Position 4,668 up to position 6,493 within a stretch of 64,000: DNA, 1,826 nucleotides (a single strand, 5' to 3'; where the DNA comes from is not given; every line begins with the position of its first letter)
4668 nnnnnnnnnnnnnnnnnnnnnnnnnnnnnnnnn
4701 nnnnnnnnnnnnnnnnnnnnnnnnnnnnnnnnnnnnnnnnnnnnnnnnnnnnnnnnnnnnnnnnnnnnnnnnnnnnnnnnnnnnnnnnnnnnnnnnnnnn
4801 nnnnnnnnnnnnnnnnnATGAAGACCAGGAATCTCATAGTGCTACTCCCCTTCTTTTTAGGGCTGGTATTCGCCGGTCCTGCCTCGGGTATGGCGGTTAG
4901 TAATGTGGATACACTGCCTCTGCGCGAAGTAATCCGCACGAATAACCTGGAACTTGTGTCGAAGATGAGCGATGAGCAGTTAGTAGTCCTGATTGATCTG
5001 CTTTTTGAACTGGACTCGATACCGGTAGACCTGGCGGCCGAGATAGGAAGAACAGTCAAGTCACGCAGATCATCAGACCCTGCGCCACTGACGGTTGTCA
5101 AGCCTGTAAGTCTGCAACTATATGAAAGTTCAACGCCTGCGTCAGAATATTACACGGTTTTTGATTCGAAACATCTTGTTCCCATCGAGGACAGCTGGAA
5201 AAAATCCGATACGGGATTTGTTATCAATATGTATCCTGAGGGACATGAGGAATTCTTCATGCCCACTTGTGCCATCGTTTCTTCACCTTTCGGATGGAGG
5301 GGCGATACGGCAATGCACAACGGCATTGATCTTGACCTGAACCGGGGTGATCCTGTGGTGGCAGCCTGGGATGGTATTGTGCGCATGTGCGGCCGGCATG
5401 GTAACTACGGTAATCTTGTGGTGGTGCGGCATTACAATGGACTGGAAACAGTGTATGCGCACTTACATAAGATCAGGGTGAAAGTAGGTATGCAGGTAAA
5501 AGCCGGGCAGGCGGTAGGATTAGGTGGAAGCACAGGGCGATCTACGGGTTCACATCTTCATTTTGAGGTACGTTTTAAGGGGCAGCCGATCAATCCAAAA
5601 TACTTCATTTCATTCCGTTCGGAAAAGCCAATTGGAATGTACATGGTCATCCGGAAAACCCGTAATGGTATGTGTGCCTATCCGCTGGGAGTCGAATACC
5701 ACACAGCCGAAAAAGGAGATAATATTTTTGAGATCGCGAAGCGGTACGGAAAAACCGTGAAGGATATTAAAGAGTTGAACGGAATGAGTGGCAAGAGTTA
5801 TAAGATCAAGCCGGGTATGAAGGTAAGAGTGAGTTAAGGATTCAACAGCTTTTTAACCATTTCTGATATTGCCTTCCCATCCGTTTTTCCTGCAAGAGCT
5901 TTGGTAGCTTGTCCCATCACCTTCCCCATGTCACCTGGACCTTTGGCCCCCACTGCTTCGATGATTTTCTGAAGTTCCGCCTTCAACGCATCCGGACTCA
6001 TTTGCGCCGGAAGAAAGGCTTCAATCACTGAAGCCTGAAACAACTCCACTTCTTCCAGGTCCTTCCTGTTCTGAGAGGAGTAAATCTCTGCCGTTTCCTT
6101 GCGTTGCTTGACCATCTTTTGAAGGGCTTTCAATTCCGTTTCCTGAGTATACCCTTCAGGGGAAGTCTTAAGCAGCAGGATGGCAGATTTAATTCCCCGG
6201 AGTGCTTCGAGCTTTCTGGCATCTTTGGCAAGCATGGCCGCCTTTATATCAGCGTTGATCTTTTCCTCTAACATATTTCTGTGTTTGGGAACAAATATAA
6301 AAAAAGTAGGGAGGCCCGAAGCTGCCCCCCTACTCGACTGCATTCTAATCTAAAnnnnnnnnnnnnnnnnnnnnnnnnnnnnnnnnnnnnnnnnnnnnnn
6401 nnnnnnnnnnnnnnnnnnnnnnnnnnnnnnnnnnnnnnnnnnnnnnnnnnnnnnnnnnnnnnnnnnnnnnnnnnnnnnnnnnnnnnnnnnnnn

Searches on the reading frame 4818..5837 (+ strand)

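Call 25: search_protein_families(library=pfam, proteins=[window:4818-5837:+], max_evalue=0.001)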
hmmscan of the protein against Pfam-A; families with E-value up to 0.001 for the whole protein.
window:4818-5837:+ (339 aa): 2 families
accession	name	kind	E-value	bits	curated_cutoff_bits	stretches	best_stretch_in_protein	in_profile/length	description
PF01551.29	Peptidase_M23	-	1.3e-33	115.5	28.7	1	166-260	2-96/96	Peptidase family M23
PF01476.26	LysM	-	3.4e-10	40.1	20.9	1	295-338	1-42/43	LysM domain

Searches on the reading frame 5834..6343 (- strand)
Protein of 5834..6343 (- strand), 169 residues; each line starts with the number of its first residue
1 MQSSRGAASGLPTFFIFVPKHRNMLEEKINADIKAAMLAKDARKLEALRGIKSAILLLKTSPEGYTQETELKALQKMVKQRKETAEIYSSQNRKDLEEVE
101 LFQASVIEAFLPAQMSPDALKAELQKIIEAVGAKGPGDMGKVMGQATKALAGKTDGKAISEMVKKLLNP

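Call 25: search_protein_families(library=pfam, proteins=[window:5834-6343:-], max_evalue=0.001)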
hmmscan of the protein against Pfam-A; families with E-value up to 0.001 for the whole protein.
window:5834-6343:- (169 aa): 1 family
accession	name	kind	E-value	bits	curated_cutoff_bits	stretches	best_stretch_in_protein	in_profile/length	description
PF09424.15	YqeY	-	1.9e-38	132.2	27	1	27-167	2-143/143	Yqey-like protein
